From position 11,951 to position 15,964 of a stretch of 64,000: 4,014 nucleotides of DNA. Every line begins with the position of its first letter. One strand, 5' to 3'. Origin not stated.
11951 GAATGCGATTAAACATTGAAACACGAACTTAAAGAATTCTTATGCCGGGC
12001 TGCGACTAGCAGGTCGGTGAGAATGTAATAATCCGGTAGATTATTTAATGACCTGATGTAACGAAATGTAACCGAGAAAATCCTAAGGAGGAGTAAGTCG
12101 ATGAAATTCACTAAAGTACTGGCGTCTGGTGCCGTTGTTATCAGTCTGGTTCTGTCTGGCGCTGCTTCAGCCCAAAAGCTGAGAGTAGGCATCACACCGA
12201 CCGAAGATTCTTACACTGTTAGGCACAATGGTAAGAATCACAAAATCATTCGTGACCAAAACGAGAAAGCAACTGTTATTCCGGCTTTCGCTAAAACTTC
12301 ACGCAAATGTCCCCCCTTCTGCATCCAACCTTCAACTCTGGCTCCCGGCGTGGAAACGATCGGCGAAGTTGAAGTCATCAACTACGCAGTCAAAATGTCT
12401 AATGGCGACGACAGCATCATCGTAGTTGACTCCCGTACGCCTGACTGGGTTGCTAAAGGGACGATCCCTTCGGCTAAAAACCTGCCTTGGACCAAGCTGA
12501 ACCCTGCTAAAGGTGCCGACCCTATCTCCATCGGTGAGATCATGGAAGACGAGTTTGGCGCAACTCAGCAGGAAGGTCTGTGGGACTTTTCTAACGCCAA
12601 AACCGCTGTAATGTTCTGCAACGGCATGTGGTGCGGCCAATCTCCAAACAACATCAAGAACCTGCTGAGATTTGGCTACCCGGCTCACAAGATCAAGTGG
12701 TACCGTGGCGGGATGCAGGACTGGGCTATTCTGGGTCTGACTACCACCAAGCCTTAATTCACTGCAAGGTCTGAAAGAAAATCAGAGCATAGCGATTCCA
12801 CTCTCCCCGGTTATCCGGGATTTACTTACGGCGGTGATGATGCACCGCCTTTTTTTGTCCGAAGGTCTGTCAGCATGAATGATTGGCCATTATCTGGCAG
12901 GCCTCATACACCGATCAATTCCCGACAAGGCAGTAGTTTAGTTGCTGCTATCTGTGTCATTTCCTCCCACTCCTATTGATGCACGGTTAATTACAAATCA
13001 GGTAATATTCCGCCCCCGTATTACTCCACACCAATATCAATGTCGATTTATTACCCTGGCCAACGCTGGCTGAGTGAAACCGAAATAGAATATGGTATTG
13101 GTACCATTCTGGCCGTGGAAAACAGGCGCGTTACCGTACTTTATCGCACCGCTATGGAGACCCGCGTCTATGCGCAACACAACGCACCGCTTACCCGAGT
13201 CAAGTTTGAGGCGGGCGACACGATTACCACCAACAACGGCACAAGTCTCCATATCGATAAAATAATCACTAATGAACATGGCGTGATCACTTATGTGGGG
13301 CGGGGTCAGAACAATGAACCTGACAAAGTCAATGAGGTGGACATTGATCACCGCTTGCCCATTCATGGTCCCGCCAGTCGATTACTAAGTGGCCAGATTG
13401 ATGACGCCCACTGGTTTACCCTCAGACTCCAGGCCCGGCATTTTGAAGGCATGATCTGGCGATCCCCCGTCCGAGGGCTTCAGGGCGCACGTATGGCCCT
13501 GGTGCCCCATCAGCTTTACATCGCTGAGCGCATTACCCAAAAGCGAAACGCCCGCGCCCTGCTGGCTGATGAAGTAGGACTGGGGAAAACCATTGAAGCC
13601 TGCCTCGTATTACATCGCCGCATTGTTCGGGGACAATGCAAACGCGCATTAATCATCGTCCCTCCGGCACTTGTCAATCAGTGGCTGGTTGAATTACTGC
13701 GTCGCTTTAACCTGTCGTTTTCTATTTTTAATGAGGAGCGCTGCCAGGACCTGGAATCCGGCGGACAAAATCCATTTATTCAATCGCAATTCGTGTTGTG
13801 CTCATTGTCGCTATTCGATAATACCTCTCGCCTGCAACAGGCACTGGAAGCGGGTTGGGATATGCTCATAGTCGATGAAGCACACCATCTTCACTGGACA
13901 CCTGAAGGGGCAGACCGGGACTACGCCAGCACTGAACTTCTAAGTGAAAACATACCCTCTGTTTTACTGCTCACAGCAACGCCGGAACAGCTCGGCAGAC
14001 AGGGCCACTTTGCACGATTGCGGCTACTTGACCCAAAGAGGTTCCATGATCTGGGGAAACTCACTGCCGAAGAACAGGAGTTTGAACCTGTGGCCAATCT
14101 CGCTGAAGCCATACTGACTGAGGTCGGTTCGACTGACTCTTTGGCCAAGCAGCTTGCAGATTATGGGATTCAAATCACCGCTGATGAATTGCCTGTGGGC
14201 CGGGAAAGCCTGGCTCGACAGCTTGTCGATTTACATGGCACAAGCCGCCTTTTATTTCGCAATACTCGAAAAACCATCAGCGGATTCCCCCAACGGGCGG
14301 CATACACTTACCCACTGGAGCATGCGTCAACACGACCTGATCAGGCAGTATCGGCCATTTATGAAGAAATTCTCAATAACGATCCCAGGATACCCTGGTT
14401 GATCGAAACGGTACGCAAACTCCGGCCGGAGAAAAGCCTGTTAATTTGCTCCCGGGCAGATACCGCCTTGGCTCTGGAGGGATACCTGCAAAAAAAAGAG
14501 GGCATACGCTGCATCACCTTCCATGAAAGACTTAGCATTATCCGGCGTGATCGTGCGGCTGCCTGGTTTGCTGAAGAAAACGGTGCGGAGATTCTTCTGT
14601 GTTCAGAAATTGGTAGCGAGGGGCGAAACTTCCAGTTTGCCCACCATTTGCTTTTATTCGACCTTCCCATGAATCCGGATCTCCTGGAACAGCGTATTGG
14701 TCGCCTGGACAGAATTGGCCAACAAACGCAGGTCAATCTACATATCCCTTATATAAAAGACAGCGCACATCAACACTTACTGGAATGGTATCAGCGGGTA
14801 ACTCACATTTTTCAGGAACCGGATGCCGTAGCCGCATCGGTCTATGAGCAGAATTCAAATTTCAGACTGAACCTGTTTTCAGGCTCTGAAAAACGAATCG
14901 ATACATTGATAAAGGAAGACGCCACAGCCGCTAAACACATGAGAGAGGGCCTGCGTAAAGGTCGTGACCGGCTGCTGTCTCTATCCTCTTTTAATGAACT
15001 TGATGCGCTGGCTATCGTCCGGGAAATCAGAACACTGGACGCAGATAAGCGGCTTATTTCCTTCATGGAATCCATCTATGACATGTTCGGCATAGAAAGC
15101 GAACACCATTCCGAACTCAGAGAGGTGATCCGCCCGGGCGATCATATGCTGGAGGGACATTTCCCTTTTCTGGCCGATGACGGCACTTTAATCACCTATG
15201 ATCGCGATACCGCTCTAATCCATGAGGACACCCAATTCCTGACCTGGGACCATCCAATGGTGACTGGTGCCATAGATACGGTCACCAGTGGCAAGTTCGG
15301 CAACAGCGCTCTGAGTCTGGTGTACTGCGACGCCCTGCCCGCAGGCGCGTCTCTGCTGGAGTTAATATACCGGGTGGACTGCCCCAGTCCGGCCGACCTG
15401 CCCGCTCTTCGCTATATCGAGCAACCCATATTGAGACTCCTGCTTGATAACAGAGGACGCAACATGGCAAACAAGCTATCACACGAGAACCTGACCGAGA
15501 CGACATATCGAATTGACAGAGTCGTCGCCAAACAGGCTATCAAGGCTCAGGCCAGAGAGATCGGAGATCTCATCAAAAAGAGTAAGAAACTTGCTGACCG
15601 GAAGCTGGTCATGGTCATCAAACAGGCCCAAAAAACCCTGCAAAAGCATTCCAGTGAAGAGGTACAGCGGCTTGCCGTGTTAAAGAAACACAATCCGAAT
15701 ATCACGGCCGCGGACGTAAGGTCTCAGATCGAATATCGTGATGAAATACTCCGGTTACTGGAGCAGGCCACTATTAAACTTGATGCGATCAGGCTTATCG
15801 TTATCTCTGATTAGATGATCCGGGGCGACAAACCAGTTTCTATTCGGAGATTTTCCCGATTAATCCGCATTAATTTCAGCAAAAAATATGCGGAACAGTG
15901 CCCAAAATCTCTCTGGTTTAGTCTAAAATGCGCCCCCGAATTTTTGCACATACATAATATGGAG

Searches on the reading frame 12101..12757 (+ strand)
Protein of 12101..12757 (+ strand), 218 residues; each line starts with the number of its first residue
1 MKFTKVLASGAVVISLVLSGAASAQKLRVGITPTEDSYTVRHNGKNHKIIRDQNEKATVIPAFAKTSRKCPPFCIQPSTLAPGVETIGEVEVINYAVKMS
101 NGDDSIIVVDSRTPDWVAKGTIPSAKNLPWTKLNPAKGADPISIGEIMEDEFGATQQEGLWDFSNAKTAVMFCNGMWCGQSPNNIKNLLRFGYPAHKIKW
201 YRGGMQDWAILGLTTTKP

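Call 32: search_protein_families(library=pfam, proteins=[window:12101-12757:+], max_evalue=0.00001)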
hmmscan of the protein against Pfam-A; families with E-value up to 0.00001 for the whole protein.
window:12101-12757:+ (218 aa): 1 family
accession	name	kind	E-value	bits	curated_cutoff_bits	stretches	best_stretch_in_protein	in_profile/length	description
PF00581.25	Rhodanese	-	2.3e-10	41.3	22.2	1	98-209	7-100/102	Rhodanese-like domain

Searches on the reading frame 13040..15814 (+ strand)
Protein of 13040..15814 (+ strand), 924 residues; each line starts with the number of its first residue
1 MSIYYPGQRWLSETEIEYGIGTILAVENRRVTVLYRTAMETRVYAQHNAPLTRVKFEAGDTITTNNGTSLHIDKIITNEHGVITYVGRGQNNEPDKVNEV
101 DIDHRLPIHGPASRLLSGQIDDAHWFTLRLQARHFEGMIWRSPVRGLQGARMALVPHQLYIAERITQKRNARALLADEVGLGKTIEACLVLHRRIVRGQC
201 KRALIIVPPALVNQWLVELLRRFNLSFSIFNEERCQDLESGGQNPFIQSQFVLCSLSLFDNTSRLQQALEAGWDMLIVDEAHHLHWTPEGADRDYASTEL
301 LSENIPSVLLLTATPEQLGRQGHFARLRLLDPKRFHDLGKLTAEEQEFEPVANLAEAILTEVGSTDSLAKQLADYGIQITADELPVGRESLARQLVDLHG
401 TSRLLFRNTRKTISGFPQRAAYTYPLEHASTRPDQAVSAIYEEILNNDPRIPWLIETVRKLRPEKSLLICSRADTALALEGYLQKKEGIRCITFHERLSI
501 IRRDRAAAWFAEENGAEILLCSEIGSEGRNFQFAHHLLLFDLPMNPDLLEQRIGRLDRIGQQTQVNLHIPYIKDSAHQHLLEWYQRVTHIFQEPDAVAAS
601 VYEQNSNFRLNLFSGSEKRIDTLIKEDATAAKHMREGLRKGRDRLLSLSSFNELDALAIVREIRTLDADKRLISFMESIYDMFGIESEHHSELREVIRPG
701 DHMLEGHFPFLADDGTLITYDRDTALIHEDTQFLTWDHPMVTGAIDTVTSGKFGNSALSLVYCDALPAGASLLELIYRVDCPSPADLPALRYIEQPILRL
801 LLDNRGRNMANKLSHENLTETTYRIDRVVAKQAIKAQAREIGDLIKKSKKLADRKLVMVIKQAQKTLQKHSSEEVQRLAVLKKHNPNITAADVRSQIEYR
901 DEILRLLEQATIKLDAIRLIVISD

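Call 32: search_protein_families(library=pfam, proteins=[window:13040-15814:+], max_evalue=0.00001)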
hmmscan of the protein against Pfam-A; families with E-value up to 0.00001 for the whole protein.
window:13040-15814:+ (924 aa): 7 families
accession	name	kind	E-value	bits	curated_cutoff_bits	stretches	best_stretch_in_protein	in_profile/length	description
PF12137.13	RapA_C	-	7e-105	351.4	26.8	1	565-921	2-359/360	RNA polymerase recycling family C-terminal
PF18339.7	Tudor_1_RapA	-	2.8e-20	72.5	26.3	1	4-54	1-51/51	RapA N-terminal Tudor like domain 1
PF00271.37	Helicase_C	-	2.1e-16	60.6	23.5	1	453-560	5-110/110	Helicase conserved C-terminal domain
PF00176.29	SNF2-rel_dom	-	1.5e-13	50.9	24.9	1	169-338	16-186/290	SNF2-related domain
PF04851.21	ResIII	-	4.1e-12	46.7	22.5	1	152-316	2-163/164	Type III restriction enzyme, res subunit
PF18337.7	Tudor_RapA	-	1.8e-11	44.5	26.4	1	56-118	1-62/62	RapA N-terminal Tudor like domain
PF00270.35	DEAD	-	1.7e-07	31.6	26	1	156-316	2-161/167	DEAD/DEAH box helicase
